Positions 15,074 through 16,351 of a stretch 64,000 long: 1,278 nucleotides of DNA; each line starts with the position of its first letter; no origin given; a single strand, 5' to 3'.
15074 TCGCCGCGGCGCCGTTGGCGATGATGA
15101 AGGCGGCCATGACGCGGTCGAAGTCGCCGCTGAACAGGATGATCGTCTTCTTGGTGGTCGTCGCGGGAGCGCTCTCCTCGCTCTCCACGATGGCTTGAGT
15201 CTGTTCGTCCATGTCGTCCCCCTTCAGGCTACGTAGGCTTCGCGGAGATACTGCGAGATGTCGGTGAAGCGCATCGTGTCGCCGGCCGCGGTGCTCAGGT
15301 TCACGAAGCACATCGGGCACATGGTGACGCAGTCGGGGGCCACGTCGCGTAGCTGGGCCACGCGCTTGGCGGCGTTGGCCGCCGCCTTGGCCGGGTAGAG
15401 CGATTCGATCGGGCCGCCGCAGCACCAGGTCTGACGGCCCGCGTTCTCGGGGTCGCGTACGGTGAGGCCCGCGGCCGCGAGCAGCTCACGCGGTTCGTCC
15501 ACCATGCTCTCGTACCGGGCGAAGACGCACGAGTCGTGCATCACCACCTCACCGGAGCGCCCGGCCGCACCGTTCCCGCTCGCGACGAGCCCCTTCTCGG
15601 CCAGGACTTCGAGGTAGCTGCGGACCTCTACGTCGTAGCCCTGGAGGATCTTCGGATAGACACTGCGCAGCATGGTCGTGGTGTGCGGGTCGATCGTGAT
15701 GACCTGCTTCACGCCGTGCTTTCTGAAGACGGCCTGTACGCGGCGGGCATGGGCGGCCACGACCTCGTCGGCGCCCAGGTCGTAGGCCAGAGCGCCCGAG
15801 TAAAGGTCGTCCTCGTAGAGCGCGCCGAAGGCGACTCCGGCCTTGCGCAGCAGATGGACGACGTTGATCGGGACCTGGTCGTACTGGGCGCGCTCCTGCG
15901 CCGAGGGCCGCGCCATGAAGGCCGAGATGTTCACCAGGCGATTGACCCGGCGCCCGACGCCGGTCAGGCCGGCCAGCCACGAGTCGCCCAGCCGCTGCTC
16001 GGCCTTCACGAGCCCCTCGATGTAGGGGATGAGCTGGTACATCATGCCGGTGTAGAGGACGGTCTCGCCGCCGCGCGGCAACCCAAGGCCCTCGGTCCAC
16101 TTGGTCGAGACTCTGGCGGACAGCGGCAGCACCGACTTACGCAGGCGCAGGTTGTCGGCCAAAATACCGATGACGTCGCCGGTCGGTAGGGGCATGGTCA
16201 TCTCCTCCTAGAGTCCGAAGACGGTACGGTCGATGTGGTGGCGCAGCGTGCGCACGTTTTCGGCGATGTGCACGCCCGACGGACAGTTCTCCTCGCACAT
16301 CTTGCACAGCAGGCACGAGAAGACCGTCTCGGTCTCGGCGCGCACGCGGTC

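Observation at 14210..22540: Complete Hdr-like module (ArsR-TusA-MvhD-HdrL-HdrA-hyp-HdrC-HdrB-DsrE-DsrE) in a high-GC aerobic-looking genome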

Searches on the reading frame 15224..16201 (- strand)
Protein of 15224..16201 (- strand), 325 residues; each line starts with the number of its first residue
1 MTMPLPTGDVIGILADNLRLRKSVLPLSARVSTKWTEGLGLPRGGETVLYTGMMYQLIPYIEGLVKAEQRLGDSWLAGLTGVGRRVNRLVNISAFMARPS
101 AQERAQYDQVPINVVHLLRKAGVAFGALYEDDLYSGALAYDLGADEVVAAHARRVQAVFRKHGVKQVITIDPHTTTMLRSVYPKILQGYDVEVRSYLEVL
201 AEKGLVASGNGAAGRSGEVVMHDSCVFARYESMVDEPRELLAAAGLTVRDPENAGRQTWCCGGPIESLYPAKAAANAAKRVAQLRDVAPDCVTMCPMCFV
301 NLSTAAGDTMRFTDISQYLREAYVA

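Call 4: search_protein_families(library=pfam, proteins=[window:15224-16201:-], max_evalue=0.01)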
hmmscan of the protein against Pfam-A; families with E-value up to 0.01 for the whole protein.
window:15224-16201:- (325 aa): 1 family
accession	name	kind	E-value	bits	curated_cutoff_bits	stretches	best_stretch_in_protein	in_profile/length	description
PF02754.22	CCG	-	1.4e-11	44.7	20.6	1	219-302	1-84/85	Cysteine-rich domain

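Call 5: search_protein_families(library=ncbifam, proteins=[window:15224-16201:-], max_evalue=0.001)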
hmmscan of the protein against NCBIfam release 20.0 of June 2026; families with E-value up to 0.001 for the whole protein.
window:15224-16201:- (325 aa): 4 families
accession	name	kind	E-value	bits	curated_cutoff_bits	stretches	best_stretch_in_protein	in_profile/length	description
NF045663.1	diclust_near_Sec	equivalog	2.8e-12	45.6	530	1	136-314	461-630/759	pyridine nucleotide-disulfide oxidoreductase/dicluster-binding protein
NF004898.0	PRK06259.1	equivalog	2.7e-11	42.8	385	1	112-305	281-466/488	fumarate reductase (CoM/CoB) subunit TfrB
NF045670.1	quin_L_LdhH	equivalog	8.3e-09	34.3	800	1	107-304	481-687/706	L-lactate dehydrogenase (quinone) large subunit LdhH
NF045796.1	DsrK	equivalog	0.00032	19.5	400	1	218-264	323-371/453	sulfate reduction electron transfer complex DsrMKJOP subunit DsrK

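Call 8: find_homologous_proteins(query=window:15224-16201:-)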
Query window:15224-16201:- (325 aa): 1576 proteins with E <= 0.001 among 8000 candidates; the best 120 are listed.
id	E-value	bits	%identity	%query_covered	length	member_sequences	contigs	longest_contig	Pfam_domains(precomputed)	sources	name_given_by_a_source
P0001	2.1e-212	722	100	99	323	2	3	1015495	PF02754.22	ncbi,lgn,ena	-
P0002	5.3e-198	674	92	100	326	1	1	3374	PF02754.22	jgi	jgi:Fe-S oxidoreductase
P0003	4.9e-197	671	91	100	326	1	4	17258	PF02754.22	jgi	jgi:Fe-S oxidoreductase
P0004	2.6e-196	669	92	99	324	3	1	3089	PF02754.22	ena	-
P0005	6.2e-196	668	91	100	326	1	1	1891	PF02754.22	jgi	jgi:Fe-S oxidoreductase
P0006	1.2e-195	667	91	99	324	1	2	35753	PF02754.22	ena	-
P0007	1.3e-195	667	91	100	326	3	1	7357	PF02754.22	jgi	jgi:Fe-S oxidoreductase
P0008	3.0e-195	665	91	99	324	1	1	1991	PF02754.22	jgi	jgi:Fe-S oxidoreductase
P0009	5.2e-195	665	91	99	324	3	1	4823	PF02754.22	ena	-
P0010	1.5e-194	663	92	98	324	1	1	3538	PF02754.22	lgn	-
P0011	4.9e-191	652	91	98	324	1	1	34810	PF02754.22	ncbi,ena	-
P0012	3.3e-190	649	91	98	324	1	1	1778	PF02754.22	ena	-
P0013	1.3e-189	647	87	99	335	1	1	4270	PF02754.22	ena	-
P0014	7.3e-189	644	89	99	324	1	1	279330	PF02754.22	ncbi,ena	-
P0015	2.5e-188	643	87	100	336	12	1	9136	PF02754.22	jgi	jgi:Fe-S oxidoreductase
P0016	8.1e-188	641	85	99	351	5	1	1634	PF02754.22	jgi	jgi:Fe-S oxidoreductase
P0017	2.3e-183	626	86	100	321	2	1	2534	PF02754.22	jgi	jgi:Fe-S oxidoreductase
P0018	9.4e-183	624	86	99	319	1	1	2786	PF02754.22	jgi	-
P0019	9.0e-182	621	85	99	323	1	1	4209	PF02754.22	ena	-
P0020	2.2e-181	620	83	100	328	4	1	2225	PF02754.22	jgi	jgi:Fe-S oxidoreductase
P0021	2.4e-181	620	87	100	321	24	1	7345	PF02754.22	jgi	jgi:Fe-S oxidoreductase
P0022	3.3e-181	619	84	100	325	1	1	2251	PF02754.22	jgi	jgi:Fe-S oxidoreductase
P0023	1.1e-180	618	85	99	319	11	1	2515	PF02754.22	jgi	-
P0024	1.9e-180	617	85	99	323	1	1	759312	PF02754.22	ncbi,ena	-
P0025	2.7e-180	616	84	99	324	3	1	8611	PF02754.22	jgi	jgi:Fe-S oxidoreductase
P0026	1.4e-179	614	85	99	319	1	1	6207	PF02754.22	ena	-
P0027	1.5e-179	614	84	99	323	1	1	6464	PF02754.22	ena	-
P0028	1.9e-179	614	83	100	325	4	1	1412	PF02754.22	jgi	jgi:Fe-S oxidoreductase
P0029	3.9e-179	613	85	99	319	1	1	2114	PF02754.22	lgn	-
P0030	5.0e-179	612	84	99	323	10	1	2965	PF02754.22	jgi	-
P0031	1.6e-178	611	82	100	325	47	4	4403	PF02754.22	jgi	jgi:Fe-S oxidoreductase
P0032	5.7e-178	609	82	99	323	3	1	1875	PF02754.22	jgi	-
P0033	1.0e-177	608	84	100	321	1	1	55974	PF02754.22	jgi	-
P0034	3.7e-177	606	84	99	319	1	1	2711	PF02754.22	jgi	-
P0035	5.3e-177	606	81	100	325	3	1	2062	PF02754.22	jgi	-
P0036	5.4e-177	605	83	99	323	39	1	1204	PF02754.22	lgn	-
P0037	8.2e-177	605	82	100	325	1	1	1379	PF02754.22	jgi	jgi:Fe-S oxidoreductase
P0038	1.2e-176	604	83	99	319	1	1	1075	PF02754.22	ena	-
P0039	1.4e-176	604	83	100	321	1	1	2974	PF02754.22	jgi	jgi:Fe-S oxidoreductase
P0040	1.4e-176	604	83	99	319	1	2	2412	PF02754.22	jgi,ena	-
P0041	1.4e-176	604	82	99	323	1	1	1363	PF02754.22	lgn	-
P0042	1.5e-176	604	82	100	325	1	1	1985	PF02754.22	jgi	jgi:Fe-S oxidoreductase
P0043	1.5e-176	604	84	99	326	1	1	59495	PF02754.22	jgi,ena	-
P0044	2.4e-176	603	84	99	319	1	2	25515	PF02754.22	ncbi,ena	-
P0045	2.8e-176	603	83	100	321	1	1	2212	PF02754.22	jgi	jgi:Fe-S oxidoreductase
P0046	4.3e-176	603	84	99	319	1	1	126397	PF02754.22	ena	-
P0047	4.7e-176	602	82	100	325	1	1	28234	PF02754.22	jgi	jgi:Fe-S oxidoreductase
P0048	4.9e-176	602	83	99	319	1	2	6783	PF02754.22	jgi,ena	-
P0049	5.2e-176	602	83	99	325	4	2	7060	PF02754.22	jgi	jgi:Fe-S oxidoreductase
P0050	6.1e-176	602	83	99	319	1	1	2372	PF02754.22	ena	-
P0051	6.1e-176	602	83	99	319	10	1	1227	PF02754.22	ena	-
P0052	6.1e-176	602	83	99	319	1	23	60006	PF02754.22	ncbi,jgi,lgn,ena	-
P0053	7.6e-176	602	83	100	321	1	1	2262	PF02754.22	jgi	jgi:Fe-S oxidoreductase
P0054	8.6e-176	602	82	100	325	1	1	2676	PF02754.22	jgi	-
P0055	1.0e-175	601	82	99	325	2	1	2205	PF02754.22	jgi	jgi:Fe-S oxidoreductase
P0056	1.4e-175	601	82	99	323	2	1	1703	PF02754.22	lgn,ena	-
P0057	1.4e-175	601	83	100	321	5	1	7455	PF02754.22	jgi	-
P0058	1.6e-175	601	82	99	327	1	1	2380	PF02754.22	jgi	jgi:Fe-S oxidoreductase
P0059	1.9e-175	600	81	99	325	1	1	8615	PF02754.22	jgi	jgi:Fe-S oxidoreductase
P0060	2.5e-175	600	83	99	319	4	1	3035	PF02754.22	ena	-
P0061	2.8e-175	600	81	99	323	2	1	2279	PF02754.22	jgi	jgi:Fe-S oxidoreductase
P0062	2.8e-175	600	80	99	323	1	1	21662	PF02754.22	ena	-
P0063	3.2e-175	600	83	99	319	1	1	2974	PF02754.22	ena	-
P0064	4.1e-175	599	81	100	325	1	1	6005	PF02754.22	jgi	jgi:Fe-S oxidoreductase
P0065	4.2e-175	599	83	99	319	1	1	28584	PF02754.22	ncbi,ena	-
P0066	4.5e-175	599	80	100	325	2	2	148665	PF02754.22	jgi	jgi:Fe-S oxidoreductase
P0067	5.2e-175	599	81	99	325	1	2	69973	PF02754.22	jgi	jgi:Fe-S oxidoreductase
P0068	6.5e-175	599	82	99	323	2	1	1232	PF02754.22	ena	-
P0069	7.5e-175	598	83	99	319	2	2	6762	PF02754.22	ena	-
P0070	9.7e-175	598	81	99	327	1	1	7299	PF02754.22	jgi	jgi:Fe-S oxidoreductase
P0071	1.1e-174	598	82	100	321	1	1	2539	PF02754.22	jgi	jgi:Fe-S oxidoreductase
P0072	1.4e-174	598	83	99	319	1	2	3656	PF02754.22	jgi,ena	-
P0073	1.5e-174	597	81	99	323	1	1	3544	PF02754.22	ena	-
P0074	1.6e-174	597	83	99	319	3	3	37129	PF02754.22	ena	-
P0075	2.2e-174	597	81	100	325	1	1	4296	PF02754.22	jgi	-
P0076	3.7e-174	596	81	99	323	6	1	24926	PF02754.22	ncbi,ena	-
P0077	5.7e-174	596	81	100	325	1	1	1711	PF02754.22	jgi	-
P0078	6.0e-174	595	80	99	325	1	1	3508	PF02754.22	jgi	jgi:Fe-S oxidoreductase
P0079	9.1e-174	595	82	99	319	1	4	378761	PF02754.22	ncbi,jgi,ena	jgi:Fe-S oxidoreductase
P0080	9.8e-174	595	82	99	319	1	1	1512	PF02754.22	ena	-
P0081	1.1e-173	595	81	99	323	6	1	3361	PF02754.22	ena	-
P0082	1.2e-173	595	82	98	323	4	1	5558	PF02754.22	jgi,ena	-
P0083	1.3e-173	594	81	99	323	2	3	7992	PF02754.22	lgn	-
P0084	2.0e-173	594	83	99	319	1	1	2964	PF02754.22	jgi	jgi:Fe-S oxidoreductase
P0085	2.8e-173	593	80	100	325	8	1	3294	PF02754.22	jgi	jgi:Fe-S oxidoreductase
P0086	3.2e-173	593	83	99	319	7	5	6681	PF02754.22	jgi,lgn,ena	-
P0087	4.7e-173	593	82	99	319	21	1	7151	PF02754.22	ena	-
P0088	4.9e-173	592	81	99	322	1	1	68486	PF02754.22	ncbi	-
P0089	5.0e-173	592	81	99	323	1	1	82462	PF02754.22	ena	-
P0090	5.8e-173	592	83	99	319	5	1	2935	PF02754.22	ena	-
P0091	8.6e-173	592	82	99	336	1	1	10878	PF02754.22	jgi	jgi:Fe-S oxidoreductase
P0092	9.3e-173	592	82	99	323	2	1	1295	PF02754.22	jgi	-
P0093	1.3e-172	591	81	99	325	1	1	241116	PF02754.22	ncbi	-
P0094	1.6e-172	591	83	99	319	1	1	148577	PF02754.22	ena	-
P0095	2.1e-172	590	79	100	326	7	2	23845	PF02754.22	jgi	-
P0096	2.4e-172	590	80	99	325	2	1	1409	PF02754.22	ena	-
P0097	2.6e-172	590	81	99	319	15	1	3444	PF02754.22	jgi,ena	-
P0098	3.0e-172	590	80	99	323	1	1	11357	PF02754.22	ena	-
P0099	3.1e-172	590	83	99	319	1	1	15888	PF02754.22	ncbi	-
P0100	5.1e-172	589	79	99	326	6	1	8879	PF02754.22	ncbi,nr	ncbi:MAG: (Fe-S)-binding protein [Actinobacteria bacterium]|nr:(Fe-S)-binding protein [Actinomycetot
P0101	1.3e-171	588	79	100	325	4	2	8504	PF02754.22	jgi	jgi:Fe-S oxidoreductase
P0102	1.6e-171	588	80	99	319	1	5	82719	PF02754.22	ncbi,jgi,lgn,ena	ncbi:MAG: (Fe-S)-binding protein [Actinomycetes bacterium]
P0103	1.8e-171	587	79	100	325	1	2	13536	PF02754.22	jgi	jgi:Fe-S oxidoreductase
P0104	1.8e-171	587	82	97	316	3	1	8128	PF02754.22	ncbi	-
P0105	1.9e-171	587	80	99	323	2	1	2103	PF02754.22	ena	-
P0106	2.0e-171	587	79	100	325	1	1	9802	PF02754.22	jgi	jgi:Fe-S oxidoreductase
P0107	2.6e-171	587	79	98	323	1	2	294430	PF02754.22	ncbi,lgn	-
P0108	3.0e-171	587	82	99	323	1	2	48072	PF02754.22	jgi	-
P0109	3.8e-171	586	80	99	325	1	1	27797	PF02754.22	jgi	jgi:Fe-S oxidoreductase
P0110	5.9e-171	586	81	99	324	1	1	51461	PF02754.22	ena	-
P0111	6.5e-171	586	80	98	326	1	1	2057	PF02754.22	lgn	-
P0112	8.3e-171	585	81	99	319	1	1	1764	PF02754.22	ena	-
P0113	1.2e-170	585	80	99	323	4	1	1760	PF02754.22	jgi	jgi:Fe-S oxidoreductase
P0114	1.2e-170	585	80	99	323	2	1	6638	PF02754.22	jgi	jgi:Fe-S oxidoreductase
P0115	2.8e-170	583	80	99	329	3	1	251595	PF02754.22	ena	-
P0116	1.0e-169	582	80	99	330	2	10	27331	PF02754.22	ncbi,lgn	-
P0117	1.3e-169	581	80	99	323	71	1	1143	PF02754.22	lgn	-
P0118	1.4e-169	581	79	99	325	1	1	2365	PF02754.22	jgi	jgi:Fe-S oxidoreductase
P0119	1.2e-168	578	80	99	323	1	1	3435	PF02754.22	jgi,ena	-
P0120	1.5e-168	578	78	99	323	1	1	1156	PF02754.22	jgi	-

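Call 9: find_related_loci(query=window:15224-16201:-, collection=genome_contigs, flank=10000)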
Query window:15224-16201:- (325 aa) in genome_contigs; peptide patterns used: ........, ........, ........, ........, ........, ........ (x = any residue, [..] = any of these).
156 stretches matched a pattern; 94 encode a relative of the query (tblastn E <= 1e-3); the best 80 are kept; 80 distinct loci.
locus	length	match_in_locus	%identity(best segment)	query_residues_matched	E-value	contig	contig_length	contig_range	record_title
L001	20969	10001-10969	91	1-322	0e+0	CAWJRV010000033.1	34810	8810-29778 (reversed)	MAG: uncultured Actinomycetes bacterium isolate MFD01476.bin.4.90 genome assembly, contig: contig_38093, whole genome sh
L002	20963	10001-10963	85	1-325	0e+0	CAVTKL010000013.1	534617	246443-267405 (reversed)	MAG: uncultured Thermoleophilia bacterium isolate MFD04716.bin.1.395 genome assembly, contig: contig_6394, whole genome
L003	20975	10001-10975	82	1-325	0e+0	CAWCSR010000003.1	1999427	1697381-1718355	MAG: uncultured Thermoleophilia bacterium isolate MFD04428.bin.2.40 genome assembly, contig: contig_23250, whole genome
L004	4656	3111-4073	83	1-325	0e+0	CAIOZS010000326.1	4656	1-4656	MAG: uncultured Thermoleophilia bacterium isolate AlinenLipids_bin-3389 genome assembly, contig: bin-3389:326/352, whole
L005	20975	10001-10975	82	1-325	0e+0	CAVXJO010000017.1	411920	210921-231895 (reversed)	MAG: uncultured Thermoleophilia bacterium isolate MFD05684.bin.1.282 genome assembly, contig: contig_9555, whole genome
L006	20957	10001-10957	83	1-319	0e+0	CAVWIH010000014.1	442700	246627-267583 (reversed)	MAG: uncultured Actinomycetes bacterium isolate MFD02138.bin.2.32 genome assembly, contig: contig_16186, whole genome sh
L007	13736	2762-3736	81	1-325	0e+0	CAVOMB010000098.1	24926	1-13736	MAG: uncultured Thermoleophilia bacterium isolate MFD10097.bin.2.18 genome assembly, contig: contig_7103, whole genome s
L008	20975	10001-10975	82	1-325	2e-180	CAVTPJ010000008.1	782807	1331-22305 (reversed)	MAG: uncultured Thermoleophilia bacterium isolate MFD00905.bin.2.53 genome assembly, contig: contig_5232, whole genome s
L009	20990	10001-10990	80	1-325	6e-179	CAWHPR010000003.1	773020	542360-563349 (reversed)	MAG: uncultured Thermoleophilia bacterium isolate MFD04716.bin.3.19 genome assembly, contig: contig_24260, whole genome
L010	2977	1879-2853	80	1-325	0e+0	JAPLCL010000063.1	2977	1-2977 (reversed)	MAG: Actinomycetota bacterium isolate LacPavin_0920_SED2_MAG_69_15 LacPavin_0920_SED2_scaffold_1604326, whole genome sho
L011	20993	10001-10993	79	1-325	5e-177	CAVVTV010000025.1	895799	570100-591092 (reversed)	MAG: uncultured Thermoleophilia bacterium isolate MFD04492.bin.1.102 genome assembly, contig: contig_9490, whole genome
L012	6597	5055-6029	80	1-325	9e-178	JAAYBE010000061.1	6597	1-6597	MAG: Actinomycetota bacterium isolate AS06rmzACSIP_249 54292_AS06, whole genome shotgun sequence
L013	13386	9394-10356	83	1-325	1e-174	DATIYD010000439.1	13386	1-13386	MAG TPA_asm: Thermoleophilia bacterium isolate SMAG_U15266 k141_4927390, whole genome shotgun sequence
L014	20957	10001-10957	82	3-325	1e-174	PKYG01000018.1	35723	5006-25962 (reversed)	MAG: Actinomycetota bacterium isolate palsa_647 73.20120500_P19.4_contig_529, whole genome shotgun sequence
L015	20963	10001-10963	81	1-322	2e-174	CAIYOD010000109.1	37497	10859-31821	MAG: uncultured Thermoleophilia bacterium isolate Loclat_bin-16816 genome assembly, contig: bin-16816:109/188, whole gen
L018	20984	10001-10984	80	1-325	1e-169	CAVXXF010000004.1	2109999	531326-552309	MAG: uncultured Thermoleophilia bacterium isolate MFD04716.bin.1.399 genome assembly, contig: contig_6113, whole genome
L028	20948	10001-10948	71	3-322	2e-147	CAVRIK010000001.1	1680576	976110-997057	MAG: uncultured Thermoleophilia bacterium isolate MFD05942.bin.1.33 genome assembly, contig: contig_11453, whole genome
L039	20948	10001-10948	69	3-322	4e-143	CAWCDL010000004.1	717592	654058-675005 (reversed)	MAG: uncultured Thermoleophilia bacterium isolate MFD05502.bin.1.186 genome assembly, contig: contig_39564, whole genome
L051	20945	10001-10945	66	3-321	4e-136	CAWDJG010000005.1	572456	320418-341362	MAG: uncultured Actinomycetes bacterium isolate MFD06714.bin.2.118 genome assembly, contig: contig_27708, whole genome s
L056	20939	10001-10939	67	3-319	2e-133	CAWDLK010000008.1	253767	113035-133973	MAG: uncultured Chloroflexia bacterium isolate MFD04492.bin.1.163 genome assembly, contig: contig_84702, whole genome sh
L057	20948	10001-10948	67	3-322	6e-133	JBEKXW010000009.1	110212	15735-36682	MAG: Candidatus Dormibacteria bacterium isolate SPRUCE 660 SPRUCE_660_9, whole genome shotgun sequence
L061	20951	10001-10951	59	3-323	2e-130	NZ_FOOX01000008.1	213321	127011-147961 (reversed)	Desulfotruncus arcticus DSM 17038, whole genome shotgun sequence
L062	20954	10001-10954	65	1-322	2e-130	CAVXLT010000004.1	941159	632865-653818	MAG: uncultured Thermoleophilia bacterium isolate MFD02416.bin.2.62 genome assembly, contig: contig_17454, whole genome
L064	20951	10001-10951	61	2-321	3e-129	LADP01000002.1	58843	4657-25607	MAG: Peptococcaceae bacterium BRH_c8a BRHa_1003167, whole genome shotgun sequence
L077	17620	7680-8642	80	1-325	6e-180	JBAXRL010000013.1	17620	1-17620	MAG: Actinomycetes bacterium isolate ELA582 MAG582_13, whole genome shotgun sequence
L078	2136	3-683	78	99-325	4e-123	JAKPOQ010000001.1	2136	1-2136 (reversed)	MAG: Actinomycetes bacterium isolate JPNA_maxbin.076 k141_861072, whole genome shotgun sequence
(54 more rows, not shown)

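Call 13: find_encoding_contigs(protein=P0001, flank=10000, max_places=3)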
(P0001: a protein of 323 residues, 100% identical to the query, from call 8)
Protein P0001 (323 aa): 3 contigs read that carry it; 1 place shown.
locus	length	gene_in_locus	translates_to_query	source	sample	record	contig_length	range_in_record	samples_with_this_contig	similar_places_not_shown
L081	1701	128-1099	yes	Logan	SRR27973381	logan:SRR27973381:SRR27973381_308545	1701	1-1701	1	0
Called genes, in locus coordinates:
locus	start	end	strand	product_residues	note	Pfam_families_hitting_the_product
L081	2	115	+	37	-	?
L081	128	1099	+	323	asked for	PF02754:CCG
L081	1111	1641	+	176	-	PF02635:DsrE, PF13686:DrsE_2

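Call 24: find_encoding_contigs(protein=P0014, flank=10000, max_places=2)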
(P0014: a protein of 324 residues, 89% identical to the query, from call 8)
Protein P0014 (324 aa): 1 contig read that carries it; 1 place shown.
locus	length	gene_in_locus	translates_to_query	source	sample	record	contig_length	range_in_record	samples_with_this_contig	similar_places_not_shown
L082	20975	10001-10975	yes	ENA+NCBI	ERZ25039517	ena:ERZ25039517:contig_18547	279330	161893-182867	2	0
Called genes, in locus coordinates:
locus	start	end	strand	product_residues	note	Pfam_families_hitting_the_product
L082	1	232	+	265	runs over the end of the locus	PF04454:Linocin_M18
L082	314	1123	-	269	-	PF12974:Phosphonate-bd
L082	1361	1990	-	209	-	PF00881:Nitroreductase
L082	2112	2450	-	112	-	-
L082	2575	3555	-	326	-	PF01833:TIG (faint)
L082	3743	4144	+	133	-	PF01022:HTH_5, PF12840:HTH_20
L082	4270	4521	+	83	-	PF01206:TusA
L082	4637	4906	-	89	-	-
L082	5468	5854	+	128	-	PF14691:Fer4_20, PF07992:Pyr_redox_2 (weak), PF00890:FAD_binding_2 (weak), PF01266:DAO, PF03486:HI0933_like (weak), PF13450:NAD_binding_8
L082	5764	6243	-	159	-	-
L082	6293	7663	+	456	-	PF07992:Pyr_redox_2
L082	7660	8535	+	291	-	PF00890:FAD_binding_2, PF07992:Pyr_redox_2 (weak), PF12831:FAD_oxidored, PF13450:NAD_binding_8 (weak)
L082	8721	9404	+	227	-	PF14697:Fer4_21, PF25160:LdpA_Fe-S-bd, PF12838:Fer4_7 (weak), PF00037:Fer4 (weak)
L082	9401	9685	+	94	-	-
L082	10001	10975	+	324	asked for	PF02754:CCG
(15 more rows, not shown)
